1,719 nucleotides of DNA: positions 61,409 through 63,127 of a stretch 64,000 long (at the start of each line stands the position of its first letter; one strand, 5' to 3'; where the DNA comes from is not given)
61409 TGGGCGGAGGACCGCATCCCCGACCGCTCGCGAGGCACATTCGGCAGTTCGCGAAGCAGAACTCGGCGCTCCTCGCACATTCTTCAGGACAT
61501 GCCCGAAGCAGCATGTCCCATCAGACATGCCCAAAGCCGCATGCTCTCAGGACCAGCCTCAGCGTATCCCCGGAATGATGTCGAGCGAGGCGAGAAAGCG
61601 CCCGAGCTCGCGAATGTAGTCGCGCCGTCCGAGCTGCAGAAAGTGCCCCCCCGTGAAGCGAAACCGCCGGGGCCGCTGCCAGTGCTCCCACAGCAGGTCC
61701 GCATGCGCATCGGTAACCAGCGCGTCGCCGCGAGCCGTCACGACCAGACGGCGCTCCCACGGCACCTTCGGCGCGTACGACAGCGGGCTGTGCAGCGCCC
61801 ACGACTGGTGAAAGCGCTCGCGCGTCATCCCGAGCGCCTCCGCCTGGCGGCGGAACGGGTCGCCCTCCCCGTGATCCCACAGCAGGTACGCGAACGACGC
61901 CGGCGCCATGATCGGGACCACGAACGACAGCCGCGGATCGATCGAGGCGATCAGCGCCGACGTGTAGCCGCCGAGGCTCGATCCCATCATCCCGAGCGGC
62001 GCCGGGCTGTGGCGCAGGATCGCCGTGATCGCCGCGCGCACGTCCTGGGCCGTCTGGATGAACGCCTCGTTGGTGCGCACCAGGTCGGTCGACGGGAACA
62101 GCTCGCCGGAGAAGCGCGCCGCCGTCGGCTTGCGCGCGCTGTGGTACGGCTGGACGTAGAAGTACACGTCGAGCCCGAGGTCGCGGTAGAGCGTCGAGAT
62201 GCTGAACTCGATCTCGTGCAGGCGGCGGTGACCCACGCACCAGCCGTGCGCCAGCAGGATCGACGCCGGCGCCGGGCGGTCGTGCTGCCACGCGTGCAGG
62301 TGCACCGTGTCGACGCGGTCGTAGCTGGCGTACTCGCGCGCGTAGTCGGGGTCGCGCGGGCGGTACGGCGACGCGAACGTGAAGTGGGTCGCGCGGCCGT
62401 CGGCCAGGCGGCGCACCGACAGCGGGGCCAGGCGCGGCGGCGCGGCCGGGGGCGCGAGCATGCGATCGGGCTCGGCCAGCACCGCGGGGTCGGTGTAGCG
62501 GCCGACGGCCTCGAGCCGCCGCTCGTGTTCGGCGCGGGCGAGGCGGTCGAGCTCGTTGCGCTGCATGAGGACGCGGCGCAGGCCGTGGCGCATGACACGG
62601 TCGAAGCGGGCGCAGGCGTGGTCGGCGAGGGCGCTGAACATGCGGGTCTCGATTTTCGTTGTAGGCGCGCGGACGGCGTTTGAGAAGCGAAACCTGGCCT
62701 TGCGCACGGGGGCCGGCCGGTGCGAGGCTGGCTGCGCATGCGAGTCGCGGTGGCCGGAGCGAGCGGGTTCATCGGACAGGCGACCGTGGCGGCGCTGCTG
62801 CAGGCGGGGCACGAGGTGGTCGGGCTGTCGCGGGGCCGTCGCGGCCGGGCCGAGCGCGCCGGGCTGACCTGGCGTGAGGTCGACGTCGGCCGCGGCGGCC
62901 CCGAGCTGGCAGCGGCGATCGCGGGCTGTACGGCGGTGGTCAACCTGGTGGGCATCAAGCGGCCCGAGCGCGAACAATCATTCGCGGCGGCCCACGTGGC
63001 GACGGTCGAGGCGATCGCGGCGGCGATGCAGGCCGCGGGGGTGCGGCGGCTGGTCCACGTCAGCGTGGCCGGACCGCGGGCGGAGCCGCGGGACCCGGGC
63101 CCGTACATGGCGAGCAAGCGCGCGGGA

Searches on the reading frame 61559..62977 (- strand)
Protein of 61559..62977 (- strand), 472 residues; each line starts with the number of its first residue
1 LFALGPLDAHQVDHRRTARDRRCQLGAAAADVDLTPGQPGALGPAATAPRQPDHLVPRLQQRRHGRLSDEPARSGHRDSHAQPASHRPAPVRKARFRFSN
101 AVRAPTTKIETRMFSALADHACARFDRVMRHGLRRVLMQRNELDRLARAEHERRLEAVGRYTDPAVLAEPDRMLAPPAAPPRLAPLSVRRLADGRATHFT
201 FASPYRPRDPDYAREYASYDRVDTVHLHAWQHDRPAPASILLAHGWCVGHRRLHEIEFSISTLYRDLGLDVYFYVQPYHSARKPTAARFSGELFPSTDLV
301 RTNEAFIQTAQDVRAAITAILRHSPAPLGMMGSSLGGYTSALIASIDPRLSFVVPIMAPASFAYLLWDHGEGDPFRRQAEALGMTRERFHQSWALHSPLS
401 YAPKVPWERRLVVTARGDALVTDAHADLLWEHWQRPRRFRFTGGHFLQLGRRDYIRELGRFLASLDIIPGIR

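Call 67: search_protein_families(library=pfam, proteins=[window:61559-62977:-], max_evalue=0.00001)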
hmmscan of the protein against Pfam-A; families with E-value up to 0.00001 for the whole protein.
window:61559-62977:- (472 aa): 1 family
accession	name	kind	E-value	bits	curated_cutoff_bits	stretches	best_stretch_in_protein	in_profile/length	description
PF09752.15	ABHD18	-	2.5e-07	30.6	21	1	200-361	57-210/351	Alpha/beta hydrolase domain containing 18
